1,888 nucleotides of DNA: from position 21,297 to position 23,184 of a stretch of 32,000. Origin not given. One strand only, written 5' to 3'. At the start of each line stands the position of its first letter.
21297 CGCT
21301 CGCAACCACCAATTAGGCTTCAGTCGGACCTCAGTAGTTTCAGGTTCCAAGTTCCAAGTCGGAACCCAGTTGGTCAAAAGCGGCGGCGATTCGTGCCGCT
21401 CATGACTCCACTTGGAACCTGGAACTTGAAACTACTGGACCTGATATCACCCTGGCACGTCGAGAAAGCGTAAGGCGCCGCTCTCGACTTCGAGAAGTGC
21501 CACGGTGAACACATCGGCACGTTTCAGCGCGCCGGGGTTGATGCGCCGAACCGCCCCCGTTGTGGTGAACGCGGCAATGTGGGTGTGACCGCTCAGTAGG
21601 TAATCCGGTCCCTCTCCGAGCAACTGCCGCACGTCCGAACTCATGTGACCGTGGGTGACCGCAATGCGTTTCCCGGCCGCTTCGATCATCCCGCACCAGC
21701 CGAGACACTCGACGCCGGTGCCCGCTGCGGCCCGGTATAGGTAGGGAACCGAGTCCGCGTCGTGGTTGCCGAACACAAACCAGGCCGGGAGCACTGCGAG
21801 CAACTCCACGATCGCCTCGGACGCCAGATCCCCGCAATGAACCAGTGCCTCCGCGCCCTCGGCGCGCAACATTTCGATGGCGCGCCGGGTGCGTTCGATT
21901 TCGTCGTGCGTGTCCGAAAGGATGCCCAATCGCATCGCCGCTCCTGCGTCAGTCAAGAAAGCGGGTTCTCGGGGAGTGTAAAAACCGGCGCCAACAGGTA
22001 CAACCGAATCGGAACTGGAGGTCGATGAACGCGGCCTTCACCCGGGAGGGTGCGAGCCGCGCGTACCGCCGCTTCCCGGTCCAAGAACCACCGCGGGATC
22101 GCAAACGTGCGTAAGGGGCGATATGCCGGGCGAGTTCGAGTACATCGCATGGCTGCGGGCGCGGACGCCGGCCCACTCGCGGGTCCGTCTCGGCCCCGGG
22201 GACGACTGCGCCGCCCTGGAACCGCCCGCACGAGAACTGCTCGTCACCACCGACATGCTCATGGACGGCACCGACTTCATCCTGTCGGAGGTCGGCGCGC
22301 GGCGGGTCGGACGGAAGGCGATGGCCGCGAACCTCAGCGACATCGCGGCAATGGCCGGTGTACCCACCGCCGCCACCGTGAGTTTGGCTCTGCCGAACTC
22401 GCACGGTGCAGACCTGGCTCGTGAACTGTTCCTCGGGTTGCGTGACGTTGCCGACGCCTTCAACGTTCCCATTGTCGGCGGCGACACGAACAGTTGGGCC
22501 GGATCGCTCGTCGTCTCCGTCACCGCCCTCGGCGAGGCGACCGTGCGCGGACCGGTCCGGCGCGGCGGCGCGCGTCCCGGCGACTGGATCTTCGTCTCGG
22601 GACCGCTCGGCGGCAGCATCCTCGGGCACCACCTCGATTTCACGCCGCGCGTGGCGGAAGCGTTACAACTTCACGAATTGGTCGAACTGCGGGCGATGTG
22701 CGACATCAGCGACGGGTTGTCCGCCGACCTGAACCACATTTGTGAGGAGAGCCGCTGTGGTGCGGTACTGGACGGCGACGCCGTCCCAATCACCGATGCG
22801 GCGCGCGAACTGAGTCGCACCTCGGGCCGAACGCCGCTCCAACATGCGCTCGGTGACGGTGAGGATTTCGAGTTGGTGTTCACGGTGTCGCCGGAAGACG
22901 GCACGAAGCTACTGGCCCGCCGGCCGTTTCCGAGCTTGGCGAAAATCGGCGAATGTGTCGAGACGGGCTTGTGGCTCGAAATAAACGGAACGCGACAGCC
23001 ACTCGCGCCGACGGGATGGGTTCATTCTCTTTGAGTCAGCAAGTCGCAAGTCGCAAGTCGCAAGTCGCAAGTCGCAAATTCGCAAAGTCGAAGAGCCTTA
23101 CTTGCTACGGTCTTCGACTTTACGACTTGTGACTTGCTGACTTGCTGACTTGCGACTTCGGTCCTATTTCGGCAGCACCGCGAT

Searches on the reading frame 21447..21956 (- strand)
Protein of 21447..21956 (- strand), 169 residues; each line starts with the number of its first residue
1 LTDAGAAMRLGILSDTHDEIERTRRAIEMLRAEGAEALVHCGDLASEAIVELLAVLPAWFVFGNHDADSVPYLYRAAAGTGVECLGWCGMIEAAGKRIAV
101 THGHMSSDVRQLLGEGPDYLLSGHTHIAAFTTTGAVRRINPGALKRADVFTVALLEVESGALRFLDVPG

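Call 11: search_protein_families(library=pfam, proteins=[window:21447-21956:-], max_evalue=0.01)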
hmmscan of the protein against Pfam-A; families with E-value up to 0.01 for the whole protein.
window:21447-21956:- (169 aa): 2 families
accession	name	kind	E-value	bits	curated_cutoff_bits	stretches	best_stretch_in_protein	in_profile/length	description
PF12850.12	Metallophos_2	-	3.9e-29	102.1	27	1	8-159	1-153/154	Calcineurin-like phosphoesterase superfamily domain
PF00149.33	Metallophos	-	1.2e-12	49.1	21.5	1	8-104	1-116/191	Calcineurin-like phosphoesterase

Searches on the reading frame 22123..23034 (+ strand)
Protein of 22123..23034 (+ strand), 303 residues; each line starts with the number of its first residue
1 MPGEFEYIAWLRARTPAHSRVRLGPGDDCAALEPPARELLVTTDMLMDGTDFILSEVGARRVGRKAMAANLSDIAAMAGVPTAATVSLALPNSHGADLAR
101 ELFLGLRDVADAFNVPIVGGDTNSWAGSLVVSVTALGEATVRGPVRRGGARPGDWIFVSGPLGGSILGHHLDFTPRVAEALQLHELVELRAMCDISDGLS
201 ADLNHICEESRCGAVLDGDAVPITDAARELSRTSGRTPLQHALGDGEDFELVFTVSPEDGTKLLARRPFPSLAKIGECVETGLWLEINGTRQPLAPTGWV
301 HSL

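Call 11: search_protein_families(library=pfam, proteins=[window:22123-23034:+], max_evalue=0.01)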
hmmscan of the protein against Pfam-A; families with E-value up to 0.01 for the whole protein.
window:22123-23034:+ (303 aa): 2 families
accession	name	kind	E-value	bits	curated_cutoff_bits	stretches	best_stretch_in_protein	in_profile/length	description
PF00586.29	AIRS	-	3e-24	86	24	1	26-138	1-111/112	AIR synthase related protein, N-terminal domain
PF02769.27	AIRS_C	-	3.2e-08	34.3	23.1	1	167-281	38-148/156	AIR synthase related protein, C-terminal domain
